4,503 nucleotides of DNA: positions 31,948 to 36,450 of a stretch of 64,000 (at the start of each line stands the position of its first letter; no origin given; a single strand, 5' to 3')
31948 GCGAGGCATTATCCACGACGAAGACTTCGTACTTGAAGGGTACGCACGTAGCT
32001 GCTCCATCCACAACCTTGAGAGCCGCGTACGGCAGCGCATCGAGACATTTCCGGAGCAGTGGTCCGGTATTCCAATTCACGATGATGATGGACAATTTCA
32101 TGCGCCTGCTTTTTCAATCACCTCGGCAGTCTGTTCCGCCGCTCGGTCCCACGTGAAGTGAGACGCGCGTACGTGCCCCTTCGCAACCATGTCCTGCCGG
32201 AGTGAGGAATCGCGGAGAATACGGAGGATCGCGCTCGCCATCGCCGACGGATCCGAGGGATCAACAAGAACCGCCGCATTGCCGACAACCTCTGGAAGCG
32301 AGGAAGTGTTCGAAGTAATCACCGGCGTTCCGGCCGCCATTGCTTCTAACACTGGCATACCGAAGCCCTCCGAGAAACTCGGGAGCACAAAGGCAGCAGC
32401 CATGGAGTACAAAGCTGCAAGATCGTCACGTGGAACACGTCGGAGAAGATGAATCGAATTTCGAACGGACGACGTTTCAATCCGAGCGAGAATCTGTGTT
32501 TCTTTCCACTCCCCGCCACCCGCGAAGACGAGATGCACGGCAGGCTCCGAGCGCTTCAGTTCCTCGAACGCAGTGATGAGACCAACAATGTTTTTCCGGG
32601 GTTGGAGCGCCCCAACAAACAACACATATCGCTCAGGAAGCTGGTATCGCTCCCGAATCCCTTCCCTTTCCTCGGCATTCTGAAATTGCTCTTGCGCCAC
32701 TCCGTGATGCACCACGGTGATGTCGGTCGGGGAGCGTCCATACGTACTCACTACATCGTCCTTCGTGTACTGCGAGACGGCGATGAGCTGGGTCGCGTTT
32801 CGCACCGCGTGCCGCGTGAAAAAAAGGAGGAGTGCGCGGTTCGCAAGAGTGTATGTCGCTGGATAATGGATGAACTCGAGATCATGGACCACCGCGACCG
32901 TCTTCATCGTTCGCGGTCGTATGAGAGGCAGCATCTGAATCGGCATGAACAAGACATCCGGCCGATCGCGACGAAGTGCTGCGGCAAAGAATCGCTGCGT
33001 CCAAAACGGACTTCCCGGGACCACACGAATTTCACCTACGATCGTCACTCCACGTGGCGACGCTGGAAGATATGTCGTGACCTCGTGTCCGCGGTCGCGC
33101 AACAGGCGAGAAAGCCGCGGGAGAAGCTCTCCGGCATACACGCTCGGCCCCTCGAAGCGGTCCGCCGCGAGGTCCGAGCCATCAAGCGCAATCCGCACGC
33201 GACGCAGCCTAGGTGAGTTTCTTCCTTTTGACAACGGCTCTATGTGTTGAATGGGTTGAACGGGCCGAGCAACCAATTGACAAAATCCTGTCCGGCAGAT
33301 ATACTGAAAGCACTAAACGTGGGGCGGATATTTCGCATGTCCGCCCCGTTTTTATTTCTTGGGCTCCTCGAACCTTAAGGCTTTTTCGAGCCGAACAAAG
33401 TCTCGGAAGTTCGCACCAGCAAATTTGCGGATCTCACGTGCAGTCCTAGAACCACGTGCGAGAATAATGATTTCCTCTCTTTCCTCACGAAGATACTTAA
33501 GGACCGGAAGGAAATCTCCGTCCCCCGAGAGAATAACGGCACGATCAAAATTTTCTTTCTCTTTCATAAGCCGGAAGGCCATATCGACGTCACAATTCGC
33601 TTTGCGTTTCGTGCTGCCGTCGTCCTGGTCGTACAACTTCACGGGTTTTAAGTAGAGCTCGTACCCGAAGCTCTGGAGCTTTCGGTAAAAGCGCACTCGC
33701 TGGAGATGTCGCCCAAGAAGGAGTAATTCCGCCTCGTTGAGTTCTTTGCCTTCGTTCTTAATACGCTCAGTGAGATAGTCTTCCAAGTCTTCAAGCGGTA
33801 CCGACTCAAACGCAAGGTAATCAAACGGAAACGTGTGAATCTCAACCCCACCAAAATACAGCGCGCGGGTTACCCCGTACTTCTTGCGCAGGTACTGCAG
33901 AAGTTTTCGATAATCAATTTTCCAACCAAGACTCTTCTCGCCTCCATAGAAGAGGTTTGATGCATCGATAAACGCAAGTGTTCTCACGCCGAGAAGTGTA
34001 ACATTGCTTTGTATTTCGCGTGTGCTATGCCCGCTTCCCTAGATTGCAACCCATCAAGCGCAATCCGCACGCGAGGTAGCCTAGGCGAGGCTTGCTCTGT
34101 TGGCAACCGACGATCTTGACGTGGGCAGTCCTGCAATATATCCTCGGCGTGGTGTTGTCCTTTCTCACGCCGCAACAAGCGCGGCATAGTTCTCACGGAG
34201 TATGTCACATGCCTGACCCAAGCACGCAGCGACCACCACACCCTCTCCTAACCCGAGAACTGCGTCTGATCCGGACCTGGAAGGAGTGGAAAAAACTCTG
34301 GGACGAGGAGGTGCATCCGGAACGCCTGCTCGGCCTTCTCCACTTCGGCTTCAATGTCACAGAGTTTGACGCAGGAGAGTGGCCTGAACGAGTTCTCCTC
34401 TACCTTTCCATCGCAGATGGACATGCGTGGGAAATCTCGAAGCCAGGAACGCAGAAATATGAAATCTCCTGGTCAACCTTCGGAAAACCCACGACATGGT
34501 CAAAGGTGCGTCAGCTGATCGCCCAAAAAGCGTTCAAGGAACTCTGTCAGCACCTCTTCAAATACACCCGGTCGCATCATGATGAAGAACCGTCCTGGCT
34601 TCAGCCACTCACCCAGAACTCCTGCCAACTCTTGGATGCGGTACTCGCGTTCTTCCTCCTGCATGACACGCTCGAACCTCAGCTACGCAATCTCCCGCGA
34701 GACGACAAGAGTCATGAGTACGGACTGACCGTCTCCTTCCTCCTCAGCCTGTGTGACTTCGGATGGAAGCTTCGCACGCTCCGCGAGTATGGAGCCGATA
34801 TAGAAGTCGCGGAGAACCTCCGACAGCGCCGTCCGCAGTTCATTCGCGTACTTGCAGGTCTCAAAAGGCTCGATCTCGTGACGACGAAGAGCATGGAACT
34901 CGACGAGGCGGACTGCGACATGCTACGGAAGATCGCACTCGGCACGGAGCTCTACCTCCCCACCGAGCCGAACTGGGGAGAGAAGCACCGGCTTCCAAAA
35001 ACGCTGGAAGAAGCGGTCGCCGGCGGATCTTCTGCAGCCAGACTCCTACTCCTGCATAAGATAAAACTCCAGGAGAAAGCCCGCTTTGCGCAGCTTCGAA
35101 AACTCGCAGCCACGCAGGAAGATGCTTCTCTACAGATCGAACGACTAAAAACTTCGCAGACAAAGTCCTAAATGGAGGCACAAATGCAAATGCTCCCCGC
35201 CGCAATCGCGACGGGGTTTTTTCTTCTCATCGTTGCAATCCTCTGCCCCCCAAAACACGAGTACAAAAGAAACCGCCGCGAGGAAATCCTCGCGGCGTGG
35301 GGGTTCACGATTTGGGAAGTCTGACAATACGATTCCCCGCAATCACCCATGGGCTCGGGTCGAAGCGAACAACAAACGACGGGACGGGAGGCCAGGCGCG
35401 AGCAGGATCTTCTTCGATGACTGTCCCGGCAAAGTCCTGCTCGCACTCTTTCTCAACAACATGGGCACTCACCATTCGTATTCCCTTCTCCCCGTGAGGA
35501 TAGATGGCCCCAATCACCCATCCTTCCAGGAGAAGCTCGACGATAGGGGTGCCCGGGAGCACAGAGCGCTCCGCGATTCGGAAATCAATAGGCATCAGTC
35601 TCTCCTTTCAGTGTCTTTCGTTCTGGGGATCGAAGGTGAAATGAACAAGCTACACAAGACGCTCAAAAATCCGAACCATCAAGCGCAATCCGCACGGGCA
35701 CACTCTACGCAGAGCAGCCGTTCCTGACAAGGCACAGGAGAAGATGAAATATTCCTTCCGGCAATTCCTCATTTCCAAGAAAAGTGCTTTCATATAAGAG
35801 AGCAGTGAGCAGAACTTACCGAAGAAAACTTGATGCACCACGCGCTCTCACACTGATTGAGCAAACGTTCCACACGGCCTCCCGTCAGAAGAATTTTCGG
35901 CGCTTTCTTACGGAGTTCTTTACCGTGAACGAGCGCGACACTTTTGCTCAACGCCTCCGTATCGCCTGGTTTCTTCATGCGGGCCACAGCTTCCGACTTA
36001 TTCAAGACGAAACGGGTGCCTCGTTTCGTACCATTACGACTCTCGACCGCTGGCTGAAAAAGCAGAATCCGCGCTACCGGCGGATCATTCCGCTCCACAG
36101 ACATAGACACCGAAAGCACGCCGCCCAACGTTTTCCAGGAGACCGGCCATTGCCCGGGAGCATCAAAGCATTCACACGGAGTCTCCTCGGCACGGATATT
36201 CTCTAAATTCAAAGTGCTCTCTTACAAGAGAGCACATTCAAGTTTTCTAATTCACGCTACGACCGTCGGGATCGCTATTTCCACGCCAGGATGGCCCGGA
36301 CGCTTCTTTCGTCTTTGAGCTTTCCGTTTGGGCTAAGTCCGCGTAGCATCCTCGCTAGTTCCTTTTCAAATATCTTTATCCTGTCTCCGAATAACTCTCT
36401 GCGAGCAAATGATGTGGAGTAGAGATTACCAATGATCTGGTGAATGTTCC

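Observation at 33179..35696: Three direct copies of the GT4 gene's start region partition a compositionally foreign island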

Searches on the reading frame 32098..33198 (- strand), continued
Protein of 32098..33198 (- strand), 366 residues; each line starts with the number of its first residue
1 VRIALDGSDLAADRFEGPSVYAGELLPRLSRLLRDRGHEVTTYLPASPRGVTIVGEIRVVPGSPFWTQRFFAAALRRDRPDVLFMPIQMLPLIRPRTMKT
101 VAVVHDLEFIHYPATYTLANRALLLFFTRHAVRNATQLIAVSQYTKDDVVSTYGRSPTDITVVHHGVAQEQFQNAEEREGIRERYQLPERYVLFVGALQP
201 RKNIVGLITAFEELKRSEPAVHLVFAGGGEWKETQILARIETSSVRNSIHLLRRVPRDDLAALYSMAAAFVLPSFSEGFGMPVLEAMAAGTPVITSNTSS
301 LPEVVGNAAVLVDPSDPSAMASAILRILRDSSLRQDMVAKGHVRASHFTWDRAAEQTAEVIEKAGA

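Call 59: find_encoding_contigs(protein=P0022, flank=6000, max_places=2)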
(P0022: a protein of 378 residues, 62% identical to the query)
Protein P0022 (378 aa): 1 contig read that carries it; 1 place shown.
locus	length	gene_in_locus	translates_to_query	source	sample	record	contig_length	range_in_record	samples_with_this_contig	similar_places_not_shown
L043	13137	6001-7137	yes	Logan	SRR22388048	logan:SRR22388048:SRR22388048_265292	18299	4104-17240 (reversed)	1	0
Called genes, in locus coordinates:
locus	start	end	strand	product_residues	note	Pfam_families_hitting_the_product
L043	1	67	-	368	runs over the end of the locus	PF00535:Glycos_transf_2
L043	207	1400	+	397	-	PF08486:SpoIID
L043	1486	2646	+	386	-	PF20706:GT4-conflict, PF13439:Glyco_transf_4, PF13579:Glyco_trans_4_4, PF00534:Glycos_transf_1, PF13692:Glyco_trans_1_4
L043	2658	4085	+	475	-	PF01943:Polysacc_synt, PF13440:Polysacc_synt_3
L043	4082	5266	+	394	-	PF13692:Glyco_trans_1_4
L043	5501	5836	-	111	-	PF01371:Trp_repressor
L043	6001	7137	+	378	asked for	PF13439:Glyco_transf_4, PF13579:Glyco_trans_4_4 (weak), PF20706:GT4-conflict, PF00534:Glycos_transf_1, PF13692:Glyco_trans_1_4, PF13524:Glyco_trans_1_2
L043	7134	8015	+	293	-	PF00535:Glycos_transf_2, PF13641:Glyco_tranf_2_3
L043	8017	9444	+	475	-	PF04932:Wzy_C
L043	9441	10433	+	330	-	PF00535:Glycos_transf_2, PF13641:Glyco_tranf_2_3, PF13632:Glyco_trans_2_3 (faint)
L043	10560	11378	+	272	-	PF00535:Glycos_transf_2, PF13641:Glyco_tranf_2_3, PF13632:Glyco_trans_2_3 (faint)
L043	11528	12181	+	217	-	PF02616:SMC_ScpA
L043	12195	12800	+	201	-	PF04079:SMC_ScpB, PF12802:MarR_2 (faint), PF01047:MarR (faint)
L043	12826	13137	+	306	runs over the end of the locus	PF00768:Peptidase_S11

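Call 86: find_encoding_contigs(protein=P0017, flank=6000, max_places=2)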
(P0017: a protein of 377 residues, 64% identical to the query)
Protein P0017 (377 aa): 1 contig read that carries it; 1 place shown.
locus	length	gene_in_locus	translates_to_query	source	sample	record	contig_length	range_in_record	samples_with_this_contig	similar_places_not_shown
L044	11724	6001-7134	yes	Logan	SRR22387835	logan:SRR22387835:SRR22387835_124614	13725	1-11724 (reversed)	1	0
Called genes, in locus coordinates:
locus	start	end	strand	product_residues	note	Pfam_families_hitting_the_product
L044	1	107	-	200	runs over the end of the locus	-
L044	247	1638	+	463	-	PF13946:DUF4214 (faint), PF08486:SpoIID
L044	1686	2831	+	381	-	PF20706:GT4-conflict (weak), PF13439:Glyco_transf_4, PF13579:Glyco_trans_4_4, PF00534:Glycos_transf_1, PF13692:Glyco_trans_1_4, PF13524:Glyco_trans_1_2 (weak)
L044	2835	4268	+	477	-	PF01943:Polysacc_synt, PF13440:Polysacc_synt_3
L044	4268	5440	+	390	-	PF00534:Glycos_transf_1 (weak), PF13692:Glyco_trans_1_4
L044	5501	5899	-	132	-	PF01371:Trp_repressor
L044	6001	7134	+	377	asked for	PF13579:Glyco_trans_4_4 (weak), PF13439:Glyco_transf_4, PF20706:GT4-conflict, PF00534:Glycos_transf_1, PF13692:Glyco_trans_1_4, PF13524:Glyco_trans_1_2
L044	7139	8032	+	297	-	PF00535:Glycos_transf_2, PF13641:Glyco_tranf_2_3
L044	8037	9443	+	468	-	PF04932:Wzy_C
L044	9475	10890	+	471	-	PF00535:Glycos_transf_2, PF13641:Glyco_tranf_2_3, PF00293:NUDIX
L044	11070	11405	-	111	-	-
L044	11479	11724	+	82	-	?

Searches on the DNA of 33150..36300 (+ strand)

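Call 42: search_rna_families(source=window, start=33150, end=36300, threshold=evalue, max_evalue=5)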
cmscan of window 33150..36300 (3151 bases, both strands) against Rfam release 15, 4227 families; matches with E-value up to 5: 0.
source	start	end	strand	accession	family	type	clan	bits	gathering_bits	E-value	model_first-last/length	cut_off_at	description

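Call 75: search_dna_similar(query=window:33199-36274:+, collection=phages, mode=distant, max_rows=10)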
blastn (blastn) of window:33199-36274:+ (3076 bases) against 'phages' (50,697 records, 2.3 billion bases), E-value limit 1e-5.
No match.

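Call 76: search_dna_similar(query=window:33199-36274:+, collection=plasmids, mode=distant, max_rows=10)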
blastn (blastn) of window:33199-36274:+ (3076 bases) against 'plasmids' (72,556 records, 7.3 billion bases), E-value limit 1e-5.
No match.

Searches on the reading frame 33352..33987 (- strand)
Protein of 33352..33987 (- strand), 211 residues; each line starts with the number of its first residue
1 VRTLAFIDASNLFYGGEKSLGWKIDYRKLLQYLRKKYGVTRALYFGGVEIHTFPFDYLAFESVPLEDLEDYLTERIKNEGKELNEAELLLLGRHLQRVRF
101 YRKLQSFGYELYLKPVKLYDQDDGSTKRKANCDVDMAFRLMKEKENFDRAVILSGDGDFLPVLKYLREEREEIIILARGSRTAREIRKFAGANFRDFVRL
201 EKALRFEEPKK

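Call 9: search_protein_families(library=pfam, proteins=[window:33352-33987:-], max_evalue=0.01)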
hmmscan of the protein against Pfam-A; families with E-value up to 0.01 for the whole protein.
window:33352-33987:- (211 aa): 1 family
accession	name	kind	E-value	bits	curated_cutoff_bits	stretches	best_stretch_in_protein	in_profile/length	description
PF01936.24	NYN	-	1.4e-18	68.3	24.2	1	4-190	3-138/145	NYN domain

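Call 33: find_homologous_proteins(query=window:33352-33987:-, max_evalue=1e-20)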
Query window:33352-33987:- (211 aa): 2943 proteins with E <= 1e-20 among 3308 candidates; the best 120 are listed.
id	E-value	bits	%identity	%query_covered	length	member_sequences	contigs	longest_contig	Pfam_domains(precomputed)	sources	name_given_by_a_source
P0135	1.2e-133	461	100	100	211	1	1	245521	PF01936.25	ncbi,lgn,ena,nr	ncbi:MAG: hypothetical protein G01um101438_515 [Parcubacteria group bacterium Gr01-1014_38]|nr:MAG: 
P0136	1.6e-112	392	83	100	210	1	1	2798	PF01936.25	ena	-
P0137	9.3e-112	390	83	100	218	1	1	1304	PF01936.25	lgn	-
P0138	1.4e-111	389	84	99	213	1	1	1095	PF01936.25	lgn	-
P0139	7.4e-110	384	80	100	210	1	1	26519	PF01936.25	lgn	-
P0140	7.3e-109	380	80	100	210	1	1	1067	PF01936.25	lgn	-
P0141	1.7e-108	379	82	99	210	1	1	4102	PF01936.25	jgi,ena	-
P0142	8.1e-104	364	78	99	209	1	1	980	PF01936.25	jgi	-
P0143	9.0e-103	360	75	99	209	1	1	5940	PF01936.25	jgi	-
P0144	4.7e-102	358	75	99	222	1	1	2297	PF01936.25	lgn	-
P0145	1.3e-101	357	77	98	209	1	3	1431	PF01936.25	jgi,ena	-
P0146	1.6e-101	356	76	99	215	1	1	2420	PF01936.25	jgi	-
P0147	2.6e-101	356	76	99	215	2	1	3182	PF01936.25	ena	-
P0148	3.6e-101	355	76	99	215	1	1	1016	PF01936.25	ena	-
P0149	4.0e-101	355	76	99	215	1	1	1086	PF01936.25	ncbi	-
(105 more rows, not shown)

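Call 35: find_encoding_contigs(protein=P0139, flank=5000, max_places=3)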
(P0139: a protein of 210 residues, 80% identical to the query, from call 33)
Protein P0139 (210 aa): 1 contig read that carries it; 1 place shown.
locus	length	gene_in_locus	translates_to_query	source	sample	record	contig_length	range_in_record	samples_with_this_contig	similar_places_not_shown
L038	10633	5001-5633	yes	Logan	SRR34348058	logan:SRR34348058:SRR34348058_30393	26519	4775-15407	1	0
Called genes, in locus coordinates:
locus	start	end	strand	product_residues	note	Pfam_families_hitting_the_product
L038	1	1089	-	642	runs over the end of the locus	PF00270:DEAD (faint), PF04851:ResIII (weak), PF13307:Helicase_C_2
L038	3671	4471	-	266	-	-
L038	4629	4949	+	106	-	PF00829:Ribosomal_L21p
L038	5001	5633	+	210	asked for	PF01936:NYN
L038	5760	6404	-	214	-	PF21176:RecR_HhH, PF02132:RecR_ZnF (weak), PF01751:Toprim, PF13662:Toprim_4, PF21175:RecR_C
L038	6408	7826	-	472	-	PF00772:DnaB, PF13481:AAA_25, PF03796:DnaB_C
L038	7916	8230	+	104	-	-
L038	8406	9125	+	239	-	PF03162:Y_phosphatase2 (weak), PF04273:BLH_phosphatase (weak), PF22741:PTP-NADK, PF22784:PTP-SAK, PF22785:Tc-R-P, PF14566:PTPlike_phytase (weak)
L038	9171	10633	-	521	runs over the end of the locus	PF01406:tRNA-synt_1e, PF09334:tRNA-synt_1g (faint), PF09190:DALR_2, PF23493:CysS_C (faint)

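Call 36: find_encoding_contigs(protein=P0136, flank=5000, max_places=3)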
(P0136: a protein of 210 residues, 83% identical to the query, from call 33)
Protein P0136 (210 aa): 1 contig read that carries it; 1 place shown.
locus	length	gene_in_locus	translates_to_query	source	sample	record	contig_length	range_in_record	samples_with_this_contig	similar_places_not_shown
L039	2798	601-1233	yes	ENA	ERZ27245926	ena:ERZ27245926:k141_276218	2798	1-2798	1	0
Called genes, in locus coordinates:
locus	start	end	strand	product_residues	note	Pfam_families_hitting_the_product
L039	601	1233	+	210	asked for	PF01936:NYN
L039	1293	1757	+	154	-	-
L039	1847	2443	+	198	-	-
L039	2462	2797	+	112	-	?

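Call 37: find_encoding_contigs(protein=P0141, flank=5000, max_places=3)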
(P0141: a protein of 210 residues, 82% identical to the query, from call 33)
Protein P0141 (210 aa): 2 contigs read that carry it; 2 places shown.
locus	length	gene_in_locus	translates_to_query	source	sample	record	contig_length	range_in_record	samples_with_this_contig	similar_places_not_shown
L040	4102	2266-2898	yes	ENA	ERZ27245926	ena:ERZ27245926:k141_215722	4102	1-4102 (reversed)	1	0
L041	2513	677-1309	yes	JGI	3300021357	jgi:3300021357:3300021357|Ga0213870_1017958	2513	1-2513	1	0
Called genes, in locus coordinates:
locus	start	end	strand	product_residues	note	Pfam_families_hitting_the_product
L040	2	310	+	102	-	?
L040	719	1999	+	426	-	PF01071:GARS_A, PF02843:GARS_C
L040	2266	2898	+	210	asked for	PF01936:NYN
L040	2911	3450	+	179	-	-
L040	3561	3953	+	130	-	PF08327:AHSA1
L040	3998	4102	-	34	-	?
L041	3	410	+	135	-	?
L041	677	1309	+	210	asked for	PF01936:NYN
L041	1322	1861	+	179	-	-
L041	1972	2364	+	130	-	PF08327:AHSA1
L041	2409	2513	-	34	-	?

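Call 46: search_protein_families(library=phrogs, proteins=[window:33352-33987:-], max_evalue=0.01)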
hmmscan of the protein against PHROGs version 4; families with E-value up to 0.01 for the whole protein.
window:33352-33987:- (211 aa): 1 family
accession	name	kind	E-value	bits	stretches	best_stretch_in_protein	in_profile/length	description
phrog_7929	-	unknown function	0.00013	22.8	0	131-170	113-154/210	-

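Call 47: search_protein_families(library=padloc, proteins=[window:33352-33987:-], max_evalue=0.01)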
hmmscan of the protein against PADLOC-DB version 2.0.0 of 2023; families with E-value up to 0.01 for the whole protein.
window:33352-33987:- (211 aa): 2 families
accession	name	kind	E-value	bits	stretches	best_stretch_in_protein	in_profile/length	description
PDLC01154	NYN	-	2.7e-09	34.8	1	99-190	202-289/310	"LabA-like protein, NYN family nuclease"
PDLC04163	HEC-09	-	8.7e-08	30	1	130-194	104-172/203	-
